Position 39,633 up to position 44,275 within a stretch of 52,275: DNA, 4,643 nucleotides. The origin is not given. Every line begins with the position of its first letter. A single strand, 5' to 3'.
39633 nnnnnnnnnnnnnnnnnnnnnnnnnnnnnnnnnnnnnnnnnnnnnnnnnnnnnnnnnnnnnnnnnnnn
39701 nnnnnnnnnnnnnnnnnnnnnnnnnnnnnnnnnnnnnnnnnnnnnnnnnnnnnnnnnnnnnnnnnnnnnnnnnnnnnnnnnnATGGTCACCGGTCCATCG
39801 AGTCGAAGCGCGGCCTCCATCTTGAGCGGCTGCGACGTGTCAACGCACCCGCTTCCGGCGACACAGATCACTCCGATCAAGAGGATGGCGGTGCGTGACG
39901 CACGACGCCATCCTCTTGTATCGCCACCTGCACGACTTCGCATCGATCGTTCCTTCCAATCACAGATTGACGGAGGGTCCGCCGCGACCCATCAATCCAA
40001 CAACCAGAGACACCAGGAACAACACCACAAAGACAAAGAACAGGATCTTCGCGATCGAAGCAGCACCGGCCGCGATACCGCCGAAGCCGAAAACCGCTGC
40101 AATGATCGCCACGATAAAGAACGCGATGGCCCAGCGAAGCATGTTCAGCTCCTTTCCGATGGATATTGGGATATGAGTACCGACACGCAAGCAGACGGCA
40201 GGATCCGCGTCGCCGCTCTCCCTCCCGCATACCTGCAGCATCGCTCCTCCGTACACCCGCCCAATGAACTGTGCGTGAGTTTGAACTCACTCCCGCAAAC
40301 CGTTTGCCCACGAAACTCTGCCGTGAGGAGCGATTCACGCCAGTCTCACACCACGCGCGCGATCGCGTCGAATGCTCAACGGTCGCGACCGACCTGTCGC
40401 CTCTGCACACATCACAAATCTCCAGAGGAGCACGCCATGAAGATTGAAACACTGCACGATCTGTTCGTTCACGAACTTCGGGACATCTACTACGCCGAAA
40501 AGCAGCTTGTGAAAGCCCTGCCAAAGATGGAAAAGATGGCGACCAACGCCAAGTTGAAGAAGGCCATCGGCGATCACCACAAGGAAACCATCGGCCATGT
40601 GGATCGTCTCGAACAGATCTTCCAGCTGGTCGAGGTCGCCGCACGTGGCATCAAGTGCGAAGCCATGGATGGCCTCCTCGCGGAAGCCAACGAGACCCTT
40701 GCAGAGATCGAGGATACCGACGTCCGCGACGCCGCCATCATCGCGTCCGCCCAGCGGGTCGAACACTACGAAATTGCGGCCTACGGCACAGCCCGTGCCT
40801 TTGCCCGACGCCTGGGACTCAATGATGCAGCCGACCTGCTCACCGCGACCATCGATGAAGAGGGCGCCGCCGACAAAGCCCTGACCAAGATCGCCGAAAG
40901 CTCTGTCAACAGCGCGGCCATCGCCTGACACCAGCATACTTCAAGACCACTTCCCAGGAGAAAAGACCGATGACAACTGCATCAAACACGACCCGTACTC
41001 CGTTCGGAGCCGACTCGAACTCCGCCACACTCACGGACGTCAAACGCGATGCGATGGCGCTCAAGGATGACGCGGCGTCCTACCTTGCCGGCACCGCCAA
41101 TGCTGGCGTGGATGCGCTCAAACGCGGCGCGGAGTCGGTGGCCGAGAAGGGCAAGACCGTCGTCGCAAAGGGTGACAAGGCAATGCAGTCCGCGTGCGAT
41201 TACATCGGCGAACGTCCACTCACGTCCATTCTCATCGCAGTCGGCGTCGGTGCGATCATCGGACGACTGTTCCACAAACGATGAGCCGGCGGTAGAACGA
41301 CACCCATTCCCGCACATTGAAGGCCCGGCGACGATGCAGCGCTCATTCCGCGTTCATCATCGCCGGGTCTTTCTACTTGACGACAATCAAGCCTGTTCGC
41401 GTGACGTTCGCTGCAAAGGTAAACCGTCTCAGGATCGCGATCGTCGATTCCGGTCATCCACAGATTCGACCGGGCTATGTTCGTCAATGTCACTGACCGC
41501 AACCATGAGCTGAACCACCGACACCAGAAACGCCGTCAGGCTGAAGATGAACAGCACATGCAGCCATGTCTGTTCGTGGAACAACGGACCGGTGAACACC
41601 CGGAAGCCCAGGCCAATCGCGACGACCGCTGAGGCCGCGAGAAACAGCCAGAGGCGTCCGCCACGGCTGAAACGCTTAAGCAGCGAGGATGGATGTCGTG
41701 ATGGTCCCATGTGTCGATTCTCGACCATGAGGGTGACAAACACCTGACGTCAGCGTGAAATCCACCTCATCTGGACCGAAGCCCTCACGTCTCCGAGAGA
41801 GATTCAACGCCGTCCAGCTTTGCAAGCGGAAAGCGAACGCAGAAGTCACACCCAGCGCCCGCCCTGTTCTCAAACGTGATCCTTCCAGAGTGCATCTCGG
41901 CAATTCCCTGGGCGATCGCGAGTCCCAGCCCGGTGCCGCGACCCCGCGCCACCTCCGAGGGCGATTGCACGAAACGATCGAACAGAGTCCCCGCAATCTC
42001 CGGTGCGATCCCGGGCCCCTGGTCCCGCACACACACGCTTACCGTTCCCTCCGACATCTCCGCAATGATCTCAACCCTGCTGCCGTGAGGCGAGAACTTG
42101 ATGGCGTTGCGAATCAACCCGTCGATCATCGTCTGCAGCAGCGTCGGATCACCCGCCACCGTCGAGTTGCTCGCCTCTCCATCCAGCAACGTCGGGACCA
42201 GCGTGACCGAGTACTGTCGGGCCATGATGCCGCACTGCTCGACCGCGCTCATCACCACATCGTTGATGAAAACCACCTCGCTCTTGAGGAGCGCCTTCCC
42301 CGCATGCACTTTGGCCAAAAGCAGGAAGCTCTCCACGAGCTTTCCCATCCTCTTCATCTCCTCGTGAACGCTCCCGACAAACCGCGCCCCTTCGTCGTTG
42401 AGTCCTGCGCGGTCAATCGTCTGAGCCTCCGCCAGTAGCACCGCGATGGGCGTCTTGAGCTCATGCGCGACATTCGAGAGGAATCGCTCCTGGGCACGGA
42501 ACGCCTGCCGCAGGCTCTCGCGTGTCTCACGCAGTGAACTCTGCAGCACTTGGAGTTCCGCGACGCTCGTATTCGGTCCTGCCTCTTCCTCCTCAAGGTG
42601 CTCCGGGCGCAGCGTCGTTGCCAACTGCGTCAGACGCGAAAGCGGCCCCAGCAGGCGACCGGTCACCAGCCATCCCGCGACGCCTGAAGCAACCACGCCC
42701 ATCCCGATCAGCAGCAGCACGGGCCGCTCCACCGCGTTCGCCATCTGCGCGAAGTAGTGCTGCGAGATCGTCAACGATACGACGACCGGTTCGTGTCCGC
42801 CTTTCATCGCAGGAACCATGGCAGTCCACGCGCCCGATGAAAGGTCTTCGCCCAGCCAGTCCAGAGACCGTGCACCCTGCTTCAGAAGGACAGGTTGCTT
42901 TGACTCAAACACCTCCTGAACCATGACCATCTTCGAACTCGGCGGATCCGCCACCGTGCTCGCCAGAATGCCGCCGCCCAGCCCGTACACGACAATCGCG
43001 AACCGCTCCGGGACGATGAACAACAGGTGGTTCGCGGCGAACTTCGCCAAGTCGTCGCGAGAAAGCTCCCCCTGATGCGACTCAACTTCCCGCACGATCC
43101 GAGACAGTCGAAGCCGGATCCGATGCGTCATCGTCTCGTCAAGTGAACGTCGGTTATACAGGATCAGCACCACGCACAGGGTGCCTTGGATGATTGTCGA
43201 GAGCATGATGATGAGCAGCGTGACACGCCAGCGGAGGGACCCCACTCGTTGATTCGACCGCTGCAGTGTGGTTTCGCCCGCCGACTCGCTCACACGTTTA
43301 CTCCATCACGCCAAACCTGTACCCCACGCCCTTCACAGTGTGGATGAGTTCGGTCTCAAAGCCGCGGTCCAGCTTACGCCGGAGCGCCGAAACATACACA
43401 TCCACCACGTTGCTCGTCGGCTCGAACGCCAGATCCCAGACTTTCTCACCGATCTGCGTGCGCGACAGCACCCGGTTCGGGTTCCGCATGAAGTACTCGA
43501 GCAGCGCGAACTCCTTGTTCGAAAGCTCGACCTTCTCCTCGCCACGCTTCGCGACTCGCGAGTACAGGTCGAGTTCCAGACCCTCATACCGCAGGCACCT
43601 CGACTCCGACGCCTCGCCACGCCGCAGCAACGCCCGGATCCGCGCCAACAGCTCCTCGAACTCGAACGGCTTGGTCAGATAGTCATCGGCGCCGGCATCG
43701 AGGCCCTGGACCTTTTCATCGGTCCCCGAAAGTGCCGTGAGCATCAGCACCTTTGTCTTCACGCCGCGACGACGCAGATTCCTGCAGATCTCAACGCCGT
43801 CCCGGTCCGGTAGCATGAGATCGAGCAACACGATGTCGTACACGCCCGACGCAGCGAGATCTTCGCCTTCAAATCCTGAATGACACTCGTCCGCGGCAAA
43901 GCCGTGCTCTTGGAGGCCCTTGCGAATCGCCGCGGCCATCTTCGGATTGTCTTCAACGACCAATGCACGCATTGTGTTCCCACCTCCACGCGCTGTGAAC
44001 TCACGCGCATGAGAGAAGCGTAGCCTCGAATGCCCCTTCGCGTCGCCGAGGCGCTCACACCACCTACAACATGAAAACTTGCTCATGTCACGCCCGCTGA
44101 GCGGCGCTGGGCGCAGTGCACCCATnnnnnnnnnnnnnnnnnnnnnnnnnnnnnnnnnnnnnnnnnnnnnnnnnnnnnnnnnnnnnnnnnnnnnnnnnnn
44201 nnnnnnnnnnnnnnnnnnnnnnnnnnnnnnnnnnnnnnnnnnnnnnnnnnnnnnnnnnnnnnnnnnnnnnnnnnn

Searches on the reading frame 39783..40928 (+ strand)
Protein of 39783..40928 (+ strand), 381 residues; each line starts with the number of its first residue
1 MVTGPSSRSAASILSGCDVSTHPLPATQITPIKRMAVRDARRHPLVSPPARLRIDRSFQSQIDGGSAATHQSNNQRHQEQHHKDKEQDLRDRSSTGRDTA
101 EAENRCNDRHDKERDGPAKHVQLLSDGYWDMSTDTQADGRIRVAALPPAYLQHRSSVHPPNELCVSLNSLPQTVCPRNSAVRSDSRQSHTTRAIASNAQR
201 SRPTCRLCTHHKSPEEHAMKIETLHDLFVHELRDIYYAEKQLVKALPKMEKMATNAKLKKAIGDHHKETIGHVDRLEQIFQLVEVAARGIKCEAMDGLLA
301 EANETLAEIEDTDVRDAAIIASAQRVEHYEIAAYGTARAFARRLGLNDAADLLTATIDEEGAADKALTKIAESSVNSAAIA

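Call 13: search_protein_families(library=pfam, proteins=[window:39783-40928:+])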
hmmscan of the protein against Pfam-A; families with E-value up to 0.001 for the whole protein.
window:39783-40928:+ (381 aa): 1 family
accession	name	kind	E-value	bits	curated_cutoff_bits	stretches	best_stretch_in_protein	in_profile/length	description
PF05974.18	DUF892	-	5.6e-56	189.4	23.7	1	223-379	1-158/159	Domain of unknown function (DUF892)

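Call 45: find_homologous_proteins(query=window:39783-40928:+, max_evalue=1e-20)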
Query window:39783-40928:+ (381 aa): 1587 proteins with E <= 1e-20 among 8000 candidates; the best 120 are listed.
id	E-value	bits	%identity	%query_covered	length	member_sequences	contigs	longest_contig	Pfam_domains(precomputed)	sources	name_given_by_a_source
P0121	2.9e-53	199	57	46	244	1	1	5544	PF05974.19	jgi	jgi:ferritin-like metal-binding protein YciE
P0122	1.3e-50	191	57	43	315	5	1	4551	PF05974.19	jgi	-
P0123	9.4e-49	185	56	43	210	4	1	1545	PF05974.19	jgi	jgi:ferritin-like metal-binding protein YciE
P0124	2.0e-48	183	52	50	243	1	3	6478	PF05974.19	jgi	jgi:ferritin-like metal-binding protein YciE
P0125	3.1e-48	183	60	42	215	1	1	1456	PF05974.19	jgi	jgi:ferritin-like metal-binding protein YciE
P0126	3.5e-48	183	59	41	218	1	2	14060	PF05974.19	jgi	jgi:ferritin-like metal-binding protein YciE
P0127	4.1e-48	182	59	41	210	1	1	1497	PF05974.19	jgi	jgi:ferritin-like metal-binding protein YciE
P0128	4.9e-48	182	57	41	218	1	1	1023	PF05974.19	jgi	jgi:ferritin-like metal-binding protein YciE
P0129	6.9e-48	182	59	41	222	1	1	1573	PF05974.19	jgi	jgi:ferritin-like metal-binding protein YciE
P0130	9.6e-48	181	55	43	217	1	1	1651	PF05974.19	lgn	-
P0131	1.4e-47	181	56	42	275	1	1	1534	PF05974.19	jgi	jgi:ferritin-like metal-binding protein YciE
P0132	1.6e-47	180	59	42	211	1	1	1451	PF05974.19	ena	-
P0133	2.8e-47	180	59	41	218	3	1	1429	PF05974.19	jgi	jgi:ferritin-like metal-binding protein YciE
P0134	3.2e-47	179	59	41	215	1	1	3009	PF05974.19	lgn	-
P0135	3.3e-47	179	58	41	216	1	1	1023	PF05974.19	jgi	jgi:ferritin-like metal-binding protein YciE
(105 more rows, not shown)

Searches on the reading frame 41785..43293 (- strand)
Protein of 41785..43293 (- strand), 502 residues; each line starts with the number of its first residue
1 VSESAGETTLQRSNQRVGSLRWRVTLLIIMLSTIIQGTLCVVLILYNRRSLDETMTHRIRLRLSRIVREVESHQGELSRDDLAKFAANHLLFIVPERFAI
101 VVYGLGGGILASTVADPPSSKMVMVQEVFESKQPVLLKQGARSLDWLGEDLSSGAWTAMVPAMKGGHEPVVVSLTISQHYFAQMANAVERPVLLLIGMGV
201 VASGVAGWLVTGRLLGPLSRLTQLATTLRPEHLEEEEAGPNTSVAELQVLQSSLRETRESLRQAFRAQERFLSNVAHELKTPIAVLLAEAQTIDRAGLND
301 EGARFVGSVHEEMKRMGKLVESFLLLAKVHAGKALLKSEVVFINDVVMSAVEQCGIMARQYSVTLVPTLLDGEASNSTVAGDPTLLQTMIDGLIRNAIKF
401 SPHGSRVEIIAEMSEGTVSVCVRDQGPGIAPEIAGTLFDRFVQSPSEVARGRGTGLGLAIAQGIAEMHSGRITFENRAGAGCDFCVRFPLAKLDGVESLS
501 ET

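Call 13: search_protein_families(library=pfam, proteins=[window:41785-43293:-])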
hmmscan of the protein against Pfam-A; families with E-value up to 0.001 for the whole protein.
window:41785-43293:- (502 aa): 2 families
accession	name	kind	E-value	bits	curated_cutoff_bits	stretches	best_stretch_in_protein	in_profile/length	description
PF02518.31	HATPase_c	-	9.7e-25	87.6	26.4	1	381-491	1-110/111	Histidine kinase-, DNA gyrase B-, and HSP90-like ATPase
PF00512.31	HisKA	-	4.4e-15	55.9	26.9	1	267-332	1-66/66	His Kinase A (phospho-acceptor) domain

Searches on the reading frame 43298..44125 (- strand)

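Call 13: search_protein_families(library=pfam, proteins=[window:43298-44125:-])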
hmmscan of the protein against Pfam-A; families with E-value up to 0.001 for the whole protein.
window:43298-44125:- (275 aa): 2 families
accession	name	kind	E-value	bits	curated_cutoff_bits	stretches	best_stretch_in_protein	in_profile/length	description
PF00072.30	Response_reg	-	3.2e-28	98.6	30.2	1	55-164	2-111/111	Response regulator receiver domain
PF00486.34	Trans_reg_C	-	4.6e-28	97.5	26.2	1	197-271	2-77/77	Transcriptional regulatory protein, C terminal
